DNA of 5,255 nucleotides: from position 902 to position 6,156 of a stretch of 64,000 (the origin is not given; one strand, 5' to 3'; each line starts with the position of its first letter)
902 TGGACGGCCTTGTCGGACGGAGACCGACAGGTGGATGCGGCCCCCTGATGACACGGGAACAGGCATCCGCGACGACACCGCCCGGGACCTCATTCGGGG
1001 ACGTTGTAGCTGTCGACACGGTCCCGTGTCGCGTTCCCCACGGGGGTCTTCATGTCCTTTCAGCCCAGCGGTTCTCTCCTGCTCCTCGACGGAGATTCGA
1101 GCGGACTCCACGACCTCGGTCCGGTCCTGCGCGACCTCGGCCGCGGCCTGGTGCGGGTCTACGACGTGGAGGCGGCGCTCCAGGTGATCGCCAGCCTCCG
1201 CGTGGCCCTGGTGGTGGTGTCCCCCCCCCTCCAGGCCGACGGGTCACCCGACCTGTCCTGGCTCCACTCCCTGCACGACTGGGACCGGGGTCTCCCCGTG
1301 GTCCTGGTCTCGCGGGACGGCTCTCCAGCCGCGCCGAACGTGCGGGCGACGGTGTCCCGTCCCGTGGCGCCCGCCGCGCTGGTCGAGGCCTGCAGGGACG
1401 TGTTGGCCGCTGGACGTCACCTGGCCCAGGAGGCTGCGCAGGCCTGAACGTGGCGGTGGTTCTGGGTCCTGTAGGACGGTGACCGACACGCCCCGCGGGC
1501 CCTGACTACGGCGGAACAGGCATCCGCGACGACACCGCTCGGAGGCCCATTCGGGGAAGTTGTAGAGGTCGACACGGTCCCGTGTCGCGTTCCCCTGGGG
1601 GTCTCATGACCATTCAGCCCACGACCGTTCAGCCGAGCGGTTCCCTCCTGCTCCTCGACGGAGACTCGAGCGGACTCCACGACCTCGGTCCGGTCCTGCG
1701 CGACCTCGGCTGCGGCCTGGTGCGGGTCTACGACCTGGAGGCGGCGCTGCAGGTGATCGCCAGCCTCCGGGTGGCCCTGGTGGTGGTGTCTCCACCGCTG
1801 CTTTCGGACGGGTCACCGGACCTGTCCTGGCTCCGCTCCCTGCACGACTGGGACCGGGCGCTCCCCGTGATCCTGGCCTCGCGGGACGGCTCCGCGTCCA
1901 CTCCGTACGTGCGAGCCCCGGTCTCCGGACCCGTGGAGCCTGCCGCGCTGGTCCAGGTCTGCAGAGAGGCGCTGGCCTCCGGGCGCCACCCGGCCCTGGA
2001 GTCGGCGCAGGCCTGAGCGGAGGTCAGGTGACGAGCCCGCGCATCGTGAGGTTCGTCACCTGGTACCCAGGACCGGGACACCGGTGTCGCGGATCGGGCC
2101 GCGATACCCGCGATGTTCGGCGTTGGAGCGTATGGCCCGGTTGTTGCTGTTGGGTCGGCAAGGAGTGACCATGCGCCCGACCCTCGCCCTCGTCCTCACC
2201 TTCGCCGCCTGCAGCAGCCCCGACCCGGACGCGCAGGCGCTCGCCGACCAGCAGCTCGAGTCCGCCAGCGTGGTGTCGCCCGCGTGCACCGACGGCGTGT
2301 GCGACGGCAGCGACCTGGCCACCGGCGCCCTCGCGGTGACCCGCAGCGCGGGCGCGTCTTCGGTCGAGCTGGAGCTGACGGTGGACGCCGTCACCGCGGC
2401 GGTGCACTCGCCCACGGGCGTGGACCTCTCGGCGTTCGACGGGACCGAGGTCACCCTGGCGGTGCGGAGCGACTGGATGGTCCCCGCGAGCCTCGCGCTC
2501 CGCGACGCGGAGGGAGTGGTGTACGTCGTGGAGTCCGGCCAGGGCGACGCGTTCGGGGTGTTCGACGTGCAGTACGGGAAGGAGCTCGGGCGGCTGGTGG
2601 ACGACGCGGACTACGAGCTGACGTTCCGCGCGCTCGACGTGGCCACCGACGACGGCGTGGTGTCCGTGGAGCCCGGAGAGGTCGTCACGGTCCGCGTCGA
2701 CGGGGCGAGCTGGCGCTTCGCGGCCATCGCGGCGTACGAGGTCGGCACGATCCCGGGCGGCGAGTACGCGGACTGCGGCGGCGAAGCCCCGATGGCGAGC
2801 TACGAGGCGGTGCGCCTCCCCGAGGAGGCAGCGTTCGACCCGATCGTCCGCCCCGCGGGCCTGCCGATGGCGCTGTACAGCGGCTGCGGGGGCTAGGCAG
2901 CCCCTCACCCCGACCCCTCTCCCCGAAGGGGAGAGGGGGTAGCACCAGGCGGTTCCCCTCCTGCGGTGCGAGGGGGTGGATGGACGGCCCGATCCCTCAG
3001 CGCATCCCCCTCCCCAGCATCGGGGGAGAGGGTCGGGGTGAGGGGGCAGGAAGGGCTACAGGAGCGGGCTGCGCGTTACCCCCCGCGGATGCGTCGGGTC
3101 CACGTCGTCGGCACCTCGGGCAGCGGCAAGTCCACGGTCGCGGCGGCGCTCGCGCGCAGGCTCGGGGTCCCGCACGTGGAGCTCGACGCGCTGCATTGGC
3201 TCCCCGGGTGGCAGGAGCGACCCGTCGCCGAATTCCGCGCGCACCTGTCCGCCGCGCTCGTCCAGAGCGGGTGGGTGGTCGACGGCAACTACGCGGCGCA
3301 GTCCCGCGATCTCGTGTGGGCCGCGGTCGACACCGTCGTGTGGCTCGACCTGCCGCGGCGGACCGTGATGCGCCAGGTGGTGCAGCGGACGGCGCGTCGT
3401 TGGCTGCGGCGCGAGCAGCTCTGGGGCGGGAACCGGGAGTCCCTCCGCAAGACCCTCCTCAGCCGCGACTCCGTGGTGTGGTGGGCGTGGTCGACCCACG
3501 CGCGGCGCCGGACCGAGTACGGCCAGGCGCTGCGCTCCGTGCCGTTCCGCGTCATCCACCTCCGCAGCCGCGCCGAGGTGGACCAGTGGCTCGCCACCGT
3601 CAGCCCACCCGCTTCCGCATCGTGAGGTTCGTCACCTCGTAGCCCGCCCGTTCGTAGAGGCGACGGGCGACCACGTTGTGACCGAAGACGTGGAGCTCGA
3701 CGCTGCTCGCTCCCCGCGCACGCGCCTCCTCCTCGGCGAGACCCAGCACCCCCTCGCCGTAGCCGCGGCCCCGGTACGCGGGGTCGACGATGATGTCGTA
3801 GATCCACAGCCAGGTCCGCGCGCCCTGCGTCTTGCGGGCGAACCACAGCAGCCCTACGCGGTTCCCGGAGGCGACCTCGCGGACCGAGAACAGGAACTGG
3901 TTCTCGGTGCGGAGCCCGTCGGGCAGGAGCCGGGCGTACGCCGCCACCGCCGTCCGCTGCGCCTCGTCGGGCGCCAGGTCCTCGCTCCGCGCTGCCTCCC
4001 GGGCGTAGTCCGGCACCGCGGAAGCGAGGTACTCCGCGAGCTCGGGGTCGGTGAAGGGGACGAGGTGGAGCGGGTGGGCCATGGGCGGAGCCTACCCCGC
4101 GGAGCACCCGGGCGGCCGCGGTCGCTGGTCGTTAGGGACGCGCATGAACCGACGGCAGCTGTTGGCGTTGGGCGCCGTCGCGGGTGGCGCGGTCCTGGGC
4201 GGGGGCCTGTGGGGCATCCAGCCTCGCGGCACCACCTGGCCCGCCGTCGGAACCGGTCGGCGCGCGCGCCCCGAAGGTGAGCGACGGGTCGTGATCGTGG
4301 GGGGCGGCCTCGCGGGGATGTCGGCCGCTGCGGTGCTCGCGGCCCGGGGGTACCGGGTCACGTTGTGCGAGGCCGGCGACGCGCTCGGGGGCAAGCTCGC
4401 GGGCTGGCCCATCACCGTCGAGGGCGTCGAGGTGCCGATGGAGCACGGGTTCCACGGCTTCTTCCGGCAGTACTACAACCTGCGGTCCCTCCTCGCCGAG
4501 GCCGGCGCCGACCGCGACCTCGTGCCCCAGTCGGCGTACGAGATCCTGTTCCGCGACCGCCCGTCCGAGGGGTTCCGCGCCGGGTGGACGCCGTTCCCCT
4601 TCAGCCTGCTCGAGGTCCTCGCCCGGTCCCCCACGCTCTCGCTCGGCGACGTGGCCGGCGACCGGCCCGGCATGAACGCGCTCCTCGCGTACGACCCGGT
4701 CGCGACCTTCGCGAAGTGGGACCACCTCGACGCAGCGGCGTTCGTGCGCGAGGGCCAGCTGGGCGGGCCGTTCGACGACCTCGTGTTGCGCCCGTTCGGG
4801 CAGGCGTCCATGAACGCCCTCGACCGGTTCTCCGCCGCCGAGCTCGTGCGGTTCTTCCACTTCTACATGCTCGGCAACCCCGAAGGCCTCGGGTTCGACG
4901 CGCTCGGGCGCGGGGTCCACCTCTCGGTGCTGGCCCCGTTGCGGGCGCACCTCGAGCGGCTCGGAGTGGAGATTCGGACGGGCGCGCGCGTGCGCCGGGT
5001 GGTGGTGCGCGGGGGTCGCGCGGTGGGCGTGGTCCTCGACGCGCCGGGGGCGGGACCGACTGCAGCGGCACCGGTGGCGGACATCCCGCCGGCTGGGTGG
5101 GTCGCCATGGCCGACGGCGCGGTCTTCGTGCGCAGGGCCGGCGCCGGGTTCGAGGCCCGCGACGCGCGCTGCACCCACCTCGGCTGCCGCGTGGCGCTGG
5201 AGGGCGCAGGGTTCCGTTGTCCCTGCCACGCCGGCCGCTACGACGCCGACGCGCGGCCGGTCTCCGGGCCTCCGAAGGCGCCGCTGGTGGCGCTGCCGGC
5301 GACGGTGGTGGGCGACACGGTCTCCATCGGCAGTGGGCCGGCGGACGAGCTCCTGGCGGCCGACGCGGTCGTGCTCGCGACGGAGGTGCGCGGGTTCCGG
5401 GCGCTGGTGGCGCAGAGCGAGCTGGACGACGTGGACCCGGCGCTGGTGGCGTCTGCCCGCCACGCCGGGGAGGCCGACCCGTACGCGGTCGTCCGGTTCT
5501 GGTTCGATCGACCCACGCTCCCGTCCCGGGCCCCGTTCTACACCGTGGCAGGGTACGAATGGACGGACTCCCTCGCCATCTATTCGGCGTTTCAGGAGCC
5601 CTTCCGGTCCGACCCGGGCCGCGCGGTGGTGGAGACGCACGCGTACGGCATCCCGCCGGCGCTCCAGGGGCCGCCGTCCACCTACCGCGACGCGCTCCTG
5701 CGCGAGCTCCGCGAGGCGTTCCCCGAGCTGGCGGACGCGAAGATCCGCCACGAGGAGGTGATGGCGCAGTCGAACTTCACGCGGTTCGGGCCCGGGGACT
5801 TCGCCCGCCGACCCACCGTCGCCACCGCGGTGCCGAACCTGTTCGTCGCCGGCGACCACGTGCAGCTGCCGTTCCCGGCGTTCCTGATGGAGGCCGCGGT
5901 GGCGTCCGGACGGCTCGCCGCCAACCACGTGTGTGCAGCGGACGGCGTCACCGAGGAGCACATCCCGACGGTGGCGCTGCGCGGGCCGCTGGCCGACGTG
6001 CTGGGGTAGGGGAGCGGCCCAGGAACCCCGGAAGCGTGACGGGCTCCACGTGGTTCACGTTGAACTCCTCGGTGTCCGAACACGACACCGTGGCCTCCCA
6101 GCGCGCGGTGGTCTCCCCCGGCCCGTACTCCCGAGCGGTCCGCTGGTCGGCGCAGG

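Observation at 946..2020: Recent tandem duplication of a pseudo-receiver gene cassette that also duplicates the 5' end of the divergent DUF883 gene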

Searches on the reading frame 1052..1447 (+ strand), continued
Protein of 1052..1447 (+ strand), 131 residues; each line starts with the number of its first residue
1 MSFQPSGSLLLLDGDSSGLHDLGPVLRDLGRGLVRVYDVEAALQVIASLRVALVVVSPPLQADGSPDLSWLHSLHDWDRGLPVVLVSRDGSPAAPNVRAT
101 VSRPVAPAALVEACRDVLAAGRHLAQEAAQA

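Call 51: list_cluster_members(proteins=[P0001, P0002, P0003, P0006, P0007])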
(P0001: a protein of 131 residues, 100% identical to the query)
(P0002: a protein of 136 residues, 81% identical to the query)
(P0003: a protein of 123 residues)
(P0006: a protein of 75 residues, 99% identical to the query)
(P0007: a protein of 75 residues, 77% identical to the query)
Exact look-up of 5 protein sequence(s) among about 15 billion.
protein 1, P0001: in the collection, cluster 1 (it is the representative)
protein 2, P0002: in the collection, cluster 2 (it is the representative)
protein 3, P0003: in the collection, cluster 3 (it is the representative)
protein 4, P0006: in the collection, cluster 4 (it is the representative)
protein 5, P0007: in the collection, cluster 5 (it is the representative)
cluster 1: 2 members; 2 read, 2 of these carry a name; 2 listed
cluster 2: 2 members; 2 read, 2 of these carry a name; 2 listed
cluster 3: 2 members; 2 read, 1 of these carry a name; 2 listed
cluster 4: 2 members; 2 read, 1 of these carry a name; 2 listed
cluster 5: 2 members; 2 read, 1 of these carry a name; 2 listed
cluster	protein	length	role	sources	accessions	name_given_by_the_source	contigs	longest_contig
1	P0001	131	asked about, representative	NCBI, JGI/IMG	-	hypothetical protein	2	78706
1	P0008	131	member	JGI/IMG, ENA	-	DNA-binding NtrC family response regulator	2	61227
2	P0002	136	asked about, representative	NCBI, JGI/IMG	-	hypothetical protein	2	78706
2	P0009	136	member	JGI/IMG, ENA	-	hypothetical protein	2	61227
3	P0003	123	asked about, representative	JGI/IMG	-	hypothetical protein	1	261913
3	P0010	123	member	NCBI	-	-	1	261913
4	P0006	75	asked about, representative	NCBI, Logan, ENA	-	-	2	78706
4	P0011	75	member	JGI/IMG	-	hypothetical protein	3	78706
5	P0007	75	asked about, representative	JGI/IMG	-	primosomal protein N'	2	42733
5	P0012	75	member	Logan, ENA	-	-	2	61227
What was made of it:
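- On FleQ/NtrC-type enhancer-binding regulators: The JGI name 'DNA-binding NtrC family response regulator' for P0008 is automatic (call 51).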

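Call 64: search_protein_families(library=pfam, proteins=[P0008, P0009], max_evalue=10)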
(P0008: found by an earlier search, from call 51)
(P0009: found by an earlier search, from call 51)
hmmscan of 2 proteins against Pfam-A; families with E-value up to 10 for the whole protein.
P0008 (131 aa): 1 family
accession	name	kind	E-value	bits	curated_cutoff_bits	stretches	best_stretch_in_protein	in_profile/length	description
PF06490.17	FleQ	-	4.5e-05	24.2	22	1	9-114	2-103/108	Flagellar regulatory protein FleQ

P0009 (136 aa): 1 family
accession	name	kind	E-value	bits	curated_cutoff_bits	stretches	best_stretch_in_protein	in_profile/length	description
PF06490.17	FleQ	-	0.01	16.6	22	1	14-122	2-106/108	Flagellar regulatory protein FleQ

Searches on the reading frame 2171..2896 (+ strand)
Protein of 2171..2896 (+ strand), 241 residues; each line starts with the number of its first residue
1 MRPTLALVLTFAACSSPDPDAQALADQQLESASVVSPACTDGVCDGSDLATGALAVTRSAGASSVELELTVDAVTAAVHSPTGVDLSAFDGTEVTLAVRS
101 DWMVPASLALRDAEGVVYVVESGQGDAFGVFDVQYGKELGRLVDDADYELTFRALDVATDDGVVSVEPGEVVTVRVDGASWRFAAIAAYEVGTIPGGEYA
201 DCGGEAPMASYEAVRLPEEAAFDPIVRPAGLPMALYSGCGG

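Call 5: search_protein_families(library=pfam, proteins=[window:2171-2896:+], max_evalue=1)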
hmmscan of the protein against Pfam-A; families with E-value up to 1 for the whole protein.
window:2171-2896:+ (241 aa): 2 families
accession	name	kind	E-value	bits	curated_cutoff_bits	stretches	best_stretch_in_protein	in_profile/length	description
PF16986.11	CzcE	-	0.021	15.4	30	1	149-186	10-49/81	Heavy-metal resistance protein CzcE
PF19944.4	DUF6406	-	0.11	13.2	26.9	1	158-187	42-69/84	Family of unknown function (DUF6406)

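Call 28: search_protein_families(library=ncbifam, proteins=[window:2171-2896:+], max_evalue=10)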
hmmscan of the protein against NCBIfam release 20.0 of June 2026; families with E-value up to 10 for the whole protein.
window:2171-2896:+ (241 aa): 0 families

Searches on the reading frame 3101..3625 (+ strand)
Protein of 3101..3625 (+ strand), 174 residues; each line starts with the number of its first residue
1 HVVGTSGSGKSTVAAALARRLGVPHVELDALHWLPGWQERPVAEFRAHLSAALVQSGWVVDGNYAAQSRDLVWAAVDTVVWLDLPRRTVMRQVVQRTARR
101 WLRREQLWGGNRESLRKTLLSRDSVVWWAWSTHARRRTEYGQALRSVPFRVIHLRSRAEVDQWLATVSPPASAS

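Call 5: search_protein_families(library=pfam, proteins=[window:3101-3625:+], max_evalue=1)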
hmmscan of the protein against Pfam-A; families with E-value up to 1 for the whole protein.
window:3101-3625:+ (174 aa): 25 families
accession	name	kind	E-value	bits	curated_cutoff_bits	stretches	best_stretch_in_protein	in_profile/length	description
PF13671.12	AAA_33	-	4.4e-07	30.7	27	1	2-159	4-109/143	AAA domain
PF01202.28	SKI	-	1.9e-06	28.6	22.1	1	7-31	2-26/159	Shikimate kinase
PF13207.12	AAA_17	-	5.2e-06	27.2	27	1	3-27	1-25/136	AAA domain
PF13238.12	AAA_18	-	1.2e-05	26.2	29.4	1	2-97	3-112/128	AAA domain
PF13521.12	AAA_28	-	0.00013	22.7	27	1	2-27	4-29/164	AAA domain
PF00004.35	AAA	-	0.00085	20.2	21.2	1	2-50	3-51/131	ATPase family associated with various cellular activities (AAA)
PF13191.12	AAA_16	-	0.0029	18.6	32.6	1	2-40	29-64/167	AAA ATPase domain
PF02224.24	Cytidylate_kin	-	0.0054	16.9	26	1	4-27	5-28/211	Cytidylate kinase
PF13189.12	Cytidylate_kin2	-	0.018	15.6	28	1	5-45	7-47/176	Cytidylate kinase-like family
PF01712.25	dNK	-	0.019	15.2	27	1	2-28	3-29/203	Deoxynucleoside kinase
PF01935.23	DUF87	-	0.022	15.3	23.2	1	2-21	28-47/220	Helicase HerA, central domain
PF13401.12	AAA_22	-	0.034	14.9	27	1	2-22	10-30/130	AAA domain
PF00485.24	PRK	-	0.034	14.4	22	1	2-29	4-36/196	Phosphoribulokinase / Uridine kinase family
PF00005.33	ABC_tran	-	0.038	15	25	1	2-20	16-34/137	ABC transporter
PF01121.26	CoaE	-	0.039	14.1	27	1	4-31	7-33/180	Dephospho-CoA kinase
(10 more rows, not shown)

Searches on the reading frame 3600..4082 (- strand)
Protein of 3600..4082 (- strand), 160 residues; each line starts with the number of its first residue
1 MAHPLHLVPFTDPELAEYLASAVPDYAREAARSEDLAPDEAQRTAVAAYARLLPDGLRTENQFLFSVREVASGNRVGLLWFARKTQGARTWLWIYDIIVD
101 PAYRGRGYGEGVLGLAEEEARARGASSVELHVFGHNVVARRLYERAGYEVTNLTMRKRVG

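Call 5: search_protein_families(library=pfam, proteins=[window:3600-4082:-], max_evalue=1)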
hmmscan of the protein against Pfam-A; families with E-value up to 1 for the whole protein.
window:3600-4082:- (160 aa): 9 families
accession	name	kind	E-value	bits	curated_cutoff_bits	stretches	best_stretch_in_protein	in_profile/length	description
PF00583.31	Acetyltransf_1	-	7.1e-16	59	20.7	1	58-148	30-116/116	Acetyltransferase (GNAT) family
PF13508.13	Acetyltransf_7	-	1.1e-10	42.2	27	1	71-150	11-84/84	Acetyltransferase (GNAT) domain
PF13673.13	Acetyltransf_10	-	5e-07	30.2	23.6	1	86-154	52-113/128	Acetyltransferase (GNAT) domain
PF13302.13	Acetyltransf_3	-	1e-05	26.7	25.4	1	5-148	2-137/138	Acetyltransferase (GNAT) domain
PF08445.16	FR47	-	7.7e-05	23.1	22.1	1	94-152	24-81/86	FR47-like protein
PF13420.13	Acetyltransf_4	-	0.0002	21.9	24.3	1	39-152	27-138/155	Acetyltransferase (GNAT) domain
PF14542.12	Acetyltransf_CG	-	0.00033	21.2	30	1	73-125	9-58/80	GCN5-related N-acetyl-transferase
PF13527.13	Acetyltransf_9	-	0.0021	18.5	25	1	93-150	74-126/127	Acetyltransferase (GNAT) domain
PF17013.11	Acetyltransf_15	-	0.021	14.7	35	1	88-114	69-95/210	Putative acetyl-transferase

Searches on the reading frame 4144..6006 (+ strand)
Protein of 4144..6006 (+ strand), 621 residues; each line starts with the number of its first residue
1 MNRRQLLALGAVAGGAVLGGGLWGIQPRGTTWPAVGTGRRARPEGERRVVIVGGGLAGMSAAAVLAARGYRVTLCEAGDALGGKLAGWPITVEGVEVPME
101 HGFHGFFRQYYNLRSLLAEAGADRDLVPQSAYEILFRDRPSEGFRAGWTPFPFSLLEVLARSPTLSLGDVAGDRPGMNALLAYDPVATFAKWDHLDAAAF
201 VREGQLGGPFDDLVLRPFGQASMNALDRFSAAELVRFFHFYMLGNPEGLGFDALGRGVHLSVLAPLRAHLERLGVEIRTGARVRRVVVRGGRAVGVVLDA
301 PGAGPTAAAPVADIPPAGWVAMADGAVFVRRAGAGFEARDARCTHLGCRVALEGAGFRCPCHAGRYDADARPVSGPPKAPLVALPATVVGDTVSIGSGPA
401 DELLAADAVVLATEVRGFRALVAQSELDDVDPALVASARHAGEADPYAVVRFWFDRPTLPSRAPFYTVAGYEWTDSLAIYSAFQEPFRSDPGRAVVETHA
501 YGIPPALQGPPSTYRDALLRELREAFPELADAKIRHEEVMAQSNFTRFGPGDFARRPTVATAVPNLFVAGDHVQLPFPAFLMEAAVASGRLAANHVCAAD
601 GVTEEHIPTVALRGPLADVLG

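Call 19: find_related_loci(query=window:4144-6006:+, collection=genome_contigs, flank=10000)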
Query window:4144-6006:+ (621 aa) in genome_contigs; peptide patterns used: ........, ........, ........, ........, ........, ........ (x = any residue, [..] = any of these).
47 stretches matched a pattern; 4 encode a relative of the query (tblastn E <= 1e-3); 4 distinct loci.
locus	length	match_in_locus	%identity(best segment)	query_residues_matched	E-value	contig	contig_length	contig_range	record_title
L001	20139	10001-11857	64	1-621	0e+0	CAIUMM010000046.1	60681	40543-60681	MAG: uncultured proteobacterium isolate Ki3-D2_bin-0965 genome assembly, contig: bin-0965:046/236, whole genome shotgun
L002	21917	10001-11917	61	1-620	0e+0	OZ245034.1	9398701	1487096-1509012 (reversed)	MAG: Myxococcota bacterium isolate df3dd314-b992-411f-bde6-f70e75f61a8f genome assembly, chromosome: 1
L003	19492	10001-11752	64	26-617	0e+0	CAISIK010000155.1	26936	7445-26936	MAG: uncultured proteobacterium isolate Erken-D10_bin-1051 genome assembly, contig: bin-1051:155/224, whole genome shotg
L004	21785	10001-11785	65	25-620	0e+0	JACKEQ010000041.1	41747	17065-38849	MAG: Alphaproteobacteria bacterium isolate HK-STAS-MYXO-38 HK-STAS-MYXO-38_41, whole genome shotgun sequence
